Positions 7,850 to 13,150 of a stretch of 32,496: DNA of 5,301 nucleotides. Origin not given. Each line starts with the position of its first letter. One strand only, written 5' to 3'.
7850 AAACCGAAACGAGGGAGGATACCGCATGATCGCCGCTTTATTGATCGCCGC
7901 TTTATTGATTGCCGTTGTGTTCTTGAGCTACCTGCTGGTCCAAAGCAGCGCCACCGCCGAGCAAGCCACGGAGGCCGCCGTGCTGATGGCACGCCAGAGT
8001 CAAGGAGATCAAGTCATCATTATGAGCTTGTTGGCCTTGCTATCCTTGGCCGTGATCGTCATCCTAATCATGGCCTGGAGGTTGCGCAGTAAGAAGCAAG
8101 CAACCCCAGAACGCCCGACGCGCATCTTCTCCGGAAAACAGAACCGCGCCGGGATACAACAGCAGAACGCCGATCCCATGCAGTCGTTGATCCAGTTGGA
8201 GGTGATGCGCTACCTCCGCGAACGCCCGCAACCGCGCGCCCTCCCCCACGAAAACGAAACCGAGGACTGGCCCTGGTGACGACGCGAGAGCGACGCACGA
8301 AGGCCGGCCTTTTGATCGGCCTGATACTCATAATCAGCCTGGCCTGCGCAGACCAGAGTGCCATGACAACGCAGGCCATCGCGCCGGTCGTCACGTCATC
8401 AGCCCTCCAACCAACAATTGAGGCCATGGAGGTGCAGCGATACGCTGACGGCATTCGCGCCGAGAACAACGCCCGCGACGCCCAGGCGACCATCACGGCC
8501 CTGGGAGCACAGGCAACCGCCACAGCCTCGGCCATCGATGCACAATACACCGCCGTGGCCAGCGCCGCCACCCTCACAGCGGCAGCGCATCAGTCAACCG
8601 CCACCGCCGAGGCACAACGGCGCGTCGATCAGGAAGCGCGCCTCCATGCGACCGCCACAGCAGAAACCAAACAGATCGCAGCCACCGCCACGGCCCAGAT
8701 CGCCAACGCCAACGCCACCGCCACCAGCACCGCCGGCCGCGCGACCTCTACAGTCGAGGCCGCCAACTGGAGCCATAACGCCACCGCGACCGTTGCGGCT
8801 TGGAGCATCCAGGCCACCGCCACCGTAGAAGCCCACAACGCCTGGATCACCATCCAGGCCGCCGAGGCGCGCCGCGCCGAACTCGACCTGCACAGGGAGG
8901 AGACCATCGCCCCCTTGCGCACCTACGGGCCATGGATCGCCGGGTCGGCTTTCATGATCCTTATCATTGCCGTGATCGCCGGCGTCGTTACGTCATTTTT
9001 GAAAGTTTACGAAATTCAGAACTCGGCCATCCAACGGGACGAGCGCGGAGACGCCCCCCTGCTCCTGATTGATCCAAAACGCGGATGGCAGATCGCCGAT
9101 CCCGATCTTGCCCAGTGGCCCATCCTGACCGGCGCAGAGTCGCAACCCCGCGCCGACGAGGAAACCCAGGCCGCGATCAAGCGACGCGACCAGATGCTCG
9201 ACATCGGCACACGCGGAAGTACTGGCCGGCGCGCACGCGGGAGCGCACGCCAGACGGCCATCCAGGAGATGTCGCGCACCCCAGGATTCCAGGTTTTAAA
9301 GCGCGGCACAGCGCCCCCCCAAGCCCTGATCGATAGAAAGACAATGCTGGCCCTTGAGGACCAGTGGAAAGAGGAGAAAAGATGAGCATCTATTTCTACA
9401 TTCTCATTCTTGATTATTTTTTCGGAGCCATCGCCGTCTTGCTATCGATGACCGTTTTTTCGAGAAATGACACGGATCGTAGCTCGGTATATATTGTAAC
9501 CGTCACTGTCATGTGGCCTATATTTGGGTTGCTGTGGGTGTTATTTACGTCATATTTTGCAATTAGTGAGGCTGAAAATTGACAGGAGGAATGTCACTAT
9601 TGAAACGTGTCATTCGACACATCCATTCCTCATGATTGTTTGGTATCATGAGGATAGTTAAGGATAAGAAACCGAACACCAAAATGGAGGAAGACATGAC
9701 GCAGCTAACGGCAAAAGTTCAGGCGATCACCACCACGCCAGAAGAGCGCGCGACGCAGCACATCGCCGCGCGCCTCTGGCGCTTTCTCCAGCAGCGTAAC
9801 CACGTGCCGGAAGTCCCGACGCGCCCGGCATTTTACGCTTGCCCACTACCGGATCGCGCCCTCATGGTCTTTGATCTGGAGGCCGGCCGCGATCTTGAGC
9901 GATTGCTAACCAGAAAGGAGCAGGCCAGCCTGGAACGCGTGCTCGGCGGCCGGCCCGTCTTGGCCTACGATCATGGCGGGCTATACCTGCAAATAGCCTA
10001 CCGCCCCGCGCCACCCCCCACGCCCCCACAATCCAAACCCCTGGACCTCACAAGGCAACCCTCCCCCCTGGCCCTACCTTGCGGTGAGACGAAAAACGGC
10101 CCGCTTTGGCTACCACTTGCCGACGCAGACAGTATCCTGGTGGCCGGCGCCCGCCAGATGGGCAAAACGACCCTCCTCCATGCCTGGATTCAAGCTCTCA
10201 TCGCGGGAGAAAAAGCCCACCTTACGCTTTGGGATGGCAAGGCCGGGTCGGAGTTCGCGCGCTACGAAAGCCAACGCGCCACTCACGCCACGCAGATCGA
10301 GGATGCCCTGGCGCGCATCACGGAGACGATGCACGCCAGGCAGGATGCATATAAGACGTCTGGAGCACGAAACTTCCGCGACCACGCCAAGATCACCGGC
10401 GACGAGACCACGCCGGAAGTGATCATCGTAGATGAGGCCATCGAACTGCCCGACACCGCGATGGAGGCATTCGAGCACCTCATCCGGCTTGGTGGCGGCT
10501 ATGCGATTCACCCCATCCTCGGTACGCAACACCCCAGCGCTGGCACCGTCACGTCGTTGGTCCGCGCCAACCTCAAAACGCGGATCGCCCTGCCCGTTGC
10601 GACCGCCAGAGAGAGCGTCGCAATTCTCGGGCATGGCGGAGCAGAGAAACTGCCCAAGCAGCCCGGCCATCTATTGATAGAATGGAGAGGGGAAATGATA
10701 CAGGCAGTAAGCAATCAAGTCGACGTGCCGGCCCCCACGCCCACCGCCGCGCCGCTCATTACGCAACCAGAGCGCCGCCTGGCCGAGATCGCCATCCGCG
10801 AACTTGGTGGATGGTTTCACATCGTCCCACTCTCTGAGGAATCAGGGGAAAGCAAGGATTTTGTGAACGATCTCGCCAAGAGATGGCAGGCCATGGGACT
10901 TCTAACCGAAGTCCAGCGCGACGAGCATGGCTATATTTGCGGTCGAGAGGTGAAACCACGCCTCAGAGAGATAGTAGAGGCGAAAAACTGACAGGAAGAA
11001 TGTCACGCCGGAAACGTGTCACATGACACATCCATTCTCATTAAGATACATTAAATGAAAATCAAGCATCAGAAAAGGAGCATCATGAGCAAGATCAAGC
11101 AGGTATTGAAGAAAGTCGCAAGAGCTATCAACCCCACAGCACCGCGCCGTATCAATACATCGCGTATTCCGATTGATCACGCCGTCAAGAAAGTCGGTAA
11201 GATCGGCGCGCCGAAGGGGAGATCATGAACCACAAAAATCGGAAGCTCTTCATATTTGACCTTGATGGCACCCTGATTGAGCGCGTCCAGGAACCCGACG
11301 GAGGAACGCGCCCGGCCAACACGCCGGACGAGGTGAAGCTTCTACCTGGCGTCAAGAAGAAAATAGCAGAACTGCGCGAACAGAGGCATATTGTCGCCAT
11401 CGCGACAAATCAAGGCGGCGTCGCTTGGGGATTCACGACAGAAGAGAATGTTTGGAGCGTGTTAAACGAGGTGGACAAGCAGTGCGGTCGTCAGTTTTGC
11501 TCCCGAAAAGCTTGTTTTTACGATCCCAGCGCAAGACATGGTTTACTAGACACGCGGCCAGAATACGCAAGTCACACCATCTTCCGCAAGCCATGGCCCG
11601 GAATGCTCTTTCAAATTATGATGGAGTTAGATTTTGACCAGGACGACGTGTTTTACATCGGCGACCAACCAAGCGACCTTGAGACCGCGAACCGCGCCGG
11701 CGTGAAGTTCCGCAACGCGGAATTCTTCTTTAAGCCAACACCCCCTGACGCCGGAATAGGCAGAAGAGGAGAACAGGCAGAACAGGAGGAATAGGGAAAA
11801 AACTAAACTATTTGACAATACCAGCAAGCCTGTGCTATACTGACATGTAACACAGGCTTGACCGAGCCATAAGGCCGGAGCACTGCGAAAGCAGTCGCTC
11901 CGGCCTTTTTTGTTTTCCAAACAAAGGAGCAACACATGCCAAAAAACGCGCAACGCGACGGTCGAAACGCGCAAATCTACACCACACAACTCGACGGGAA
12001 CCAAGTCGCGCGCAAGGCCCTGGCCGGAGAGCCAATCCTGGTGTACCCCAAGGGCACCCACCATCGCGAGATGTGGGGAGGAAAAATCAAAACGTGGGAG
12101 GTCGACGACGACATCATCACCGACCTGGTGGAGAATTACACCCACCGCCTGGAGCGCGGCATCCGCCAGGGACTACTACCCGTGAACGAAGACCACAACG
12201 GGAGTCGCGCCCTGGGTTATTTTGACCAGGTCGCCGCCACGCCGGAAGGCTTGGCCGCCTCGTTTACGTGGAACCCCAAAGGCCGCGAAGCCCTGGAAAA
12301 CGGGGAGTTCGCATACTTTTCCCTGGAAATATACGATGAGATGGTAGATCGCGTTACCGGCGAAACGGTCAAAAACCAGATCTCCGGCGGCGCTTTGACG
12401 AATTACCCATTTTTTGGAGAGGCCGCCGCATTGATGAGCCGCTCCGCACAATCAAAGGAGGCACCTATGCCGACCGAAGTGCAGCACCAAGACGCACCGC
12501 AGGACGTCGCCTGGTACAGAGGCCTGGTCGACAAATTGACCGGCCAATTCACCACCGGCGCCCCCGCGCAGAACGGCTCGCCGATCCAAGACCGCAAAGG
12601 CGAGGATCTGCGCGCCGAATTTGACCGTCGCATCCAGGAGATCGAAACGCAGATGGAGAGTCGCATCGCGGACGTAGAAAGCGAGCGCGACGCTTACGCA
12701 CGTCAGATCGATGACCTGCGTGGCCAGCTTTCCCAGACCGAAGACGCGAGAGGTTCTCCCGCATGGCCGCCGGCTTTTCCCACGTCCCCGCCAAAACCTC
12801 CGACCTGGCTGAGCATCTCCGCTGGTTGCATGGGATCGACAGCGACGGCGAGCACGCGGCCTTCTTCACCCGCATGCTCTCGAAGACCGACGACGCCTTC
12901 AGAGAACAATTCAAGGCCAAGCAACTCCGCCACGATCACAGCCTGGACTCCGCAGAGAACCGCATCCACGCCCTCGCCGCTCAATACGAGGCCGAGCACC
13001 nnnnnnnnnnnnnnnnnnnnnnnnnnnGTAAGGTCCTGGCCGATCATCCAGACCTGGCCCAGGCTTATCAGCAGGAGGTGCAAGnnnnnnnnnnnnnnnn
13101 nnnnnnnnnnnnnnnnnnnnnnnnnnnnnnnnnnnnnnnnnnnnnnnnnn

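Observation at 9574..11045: About 65-bp structured direct repeats precisely bracket the FtsK-like gene and show a compensatory base change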

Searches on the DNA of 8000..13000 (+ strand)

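Call 6: search_dna_similar(query=window:8000-13000:+, collection=phages, mode=distant, max_rows=20)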
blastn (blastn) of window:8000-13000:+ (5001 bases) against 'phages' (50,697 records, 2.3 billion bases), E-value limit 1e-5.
No match.

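Call 66: search_rna_families(source=window, start=9000, end=12200, threshold=evalue, max_evalue=1)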
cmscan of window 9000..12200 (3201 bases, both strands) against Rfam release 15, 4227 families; matches with E-value up to 1: 1.
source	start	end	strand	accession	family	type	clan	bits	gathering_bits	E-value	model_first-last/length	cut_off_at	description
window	11392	11449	-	RF04333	Plastid-ycf3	Intron;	-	18.2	55.2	0.52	1-47/47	no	Plastid-ycf3 group II-D1 intron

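Call 84: build_rna_model(alignment_id=A4, structure=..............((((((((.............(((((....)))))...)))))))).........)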
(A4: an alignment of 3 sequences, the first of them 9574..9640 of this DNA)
Model R1 built from alignment A4 (3 sequences, 69 columns); structure: as given.
model positions 68; base pairs 13; branch points 0; effective number of sequences 2.33; information 0.826 bits per position. Calibrated on 0.2 Mb of random sequence (short: E-values are rough).
structure used (alignment columns):
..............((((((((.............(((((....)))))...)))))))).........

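Call 85: search_with_rna_model(model_id=R1, source=window, filters=off, max_evalue=10)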
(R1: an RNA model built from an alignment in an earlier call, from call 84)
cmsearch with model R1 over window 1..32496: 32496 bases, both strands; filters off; matches with E-value up to 10: 6.
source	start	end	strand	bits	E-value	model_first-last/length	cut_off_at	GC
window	9574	9640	+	88.3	8.1e-20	1-68/68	no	0.39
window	10982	11045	+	80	9.7e-18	1-68/68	no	0.44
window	4114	4130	-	9.8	2.5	35-51/68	no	0.41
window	4104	4133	+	8.4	5.3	22-51/68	no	0.43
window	11016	11029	-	7.9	7.1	35-48/68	no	0.5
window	29771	29825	-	7.6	8.6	1-68/68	no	0.55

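Call 86: search_with_rna_model(model_id=R1, sources=[L003, L004, L005, L006, L007, L008, L009, L010, L011, L012, L013, L014, L015, L016, L017, L018, L019, L020, L021, L022, L023, L024, L025, L026, L027, L028, L029, L030, L031, L032, L033, L034, L035, L036, L037, L038, L039, L040, L041, L042, L043, L044, L045, L046, L047, L048, L049], max_evalue=1)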
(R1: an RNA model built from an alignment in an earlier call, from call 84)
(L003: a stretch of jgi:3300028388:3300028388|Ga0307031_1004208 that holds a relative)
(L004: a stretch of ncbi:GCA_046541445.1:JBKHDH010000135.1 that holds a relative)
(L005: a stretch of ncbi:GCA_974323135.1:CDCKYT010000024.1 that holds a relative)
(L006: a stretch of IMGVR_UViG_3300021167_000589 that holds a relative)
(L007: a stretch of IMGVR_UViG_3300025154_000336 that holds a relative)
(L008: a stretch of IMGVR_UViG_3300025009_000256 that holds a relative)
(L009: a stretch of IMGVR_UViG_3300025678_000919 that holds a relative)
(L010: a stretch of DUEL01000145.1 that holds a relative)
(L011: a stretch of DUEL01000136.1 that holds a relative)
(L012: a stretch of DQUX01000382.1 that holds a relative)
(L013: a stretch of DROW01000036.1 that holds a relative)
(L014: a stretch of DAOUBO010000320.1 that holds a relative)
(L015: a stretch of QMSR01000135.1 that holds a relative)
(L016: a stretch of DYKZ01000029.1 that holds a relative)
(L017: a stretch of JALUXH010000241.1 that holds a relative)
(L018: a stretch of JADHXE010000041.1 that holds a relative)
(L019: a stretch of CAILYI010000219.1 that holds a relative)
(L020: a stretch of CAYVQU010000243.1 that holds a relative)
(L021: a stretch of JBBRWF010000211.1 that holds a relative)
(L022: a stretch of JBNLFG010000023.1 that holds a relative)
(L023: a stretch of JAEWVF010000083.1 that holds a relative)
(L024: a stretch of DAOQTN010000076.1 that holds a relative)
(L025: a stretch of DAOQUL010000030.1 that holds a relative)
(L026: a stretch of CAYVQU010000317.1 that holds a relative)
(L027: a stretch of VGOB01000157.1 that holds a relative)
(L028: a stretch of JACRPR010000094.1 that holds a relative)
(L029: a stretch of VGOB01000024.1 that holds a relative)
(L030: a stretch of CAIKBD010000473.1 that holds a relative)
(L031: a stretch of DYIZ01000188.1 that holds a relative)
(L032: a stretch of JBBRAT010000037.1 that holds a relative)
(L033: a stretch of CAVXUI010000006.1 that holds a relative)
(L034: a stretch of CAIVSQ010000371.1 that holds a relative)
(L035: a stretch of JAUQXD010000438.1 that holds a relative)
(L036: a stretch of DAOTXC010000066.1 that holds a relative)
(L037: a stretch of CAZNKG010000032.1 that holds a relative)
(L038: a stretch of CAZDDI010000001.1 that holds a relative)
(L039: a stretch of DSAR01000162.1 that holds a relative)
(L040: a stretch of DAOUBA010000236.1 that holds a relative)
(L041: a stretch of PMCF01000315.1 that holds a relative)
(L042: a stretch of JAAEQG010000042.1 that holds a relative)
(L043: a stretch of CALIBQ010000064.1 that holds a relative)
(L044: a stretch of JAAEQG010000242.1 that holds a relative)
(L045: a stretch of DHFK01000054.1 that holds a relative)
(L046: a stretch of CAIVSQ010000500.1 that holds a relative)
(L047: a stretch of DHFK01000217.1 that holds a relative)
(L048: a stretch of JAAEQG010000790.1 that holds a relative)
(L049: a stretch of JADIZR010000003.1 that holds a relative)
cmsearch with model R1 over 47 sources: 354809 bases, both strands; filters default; matches with E-value up to 1: 1.
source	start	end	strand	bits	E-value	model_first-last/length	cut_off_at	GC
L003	7429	7496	+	79.7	1.2e-16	1-68/68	no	0.41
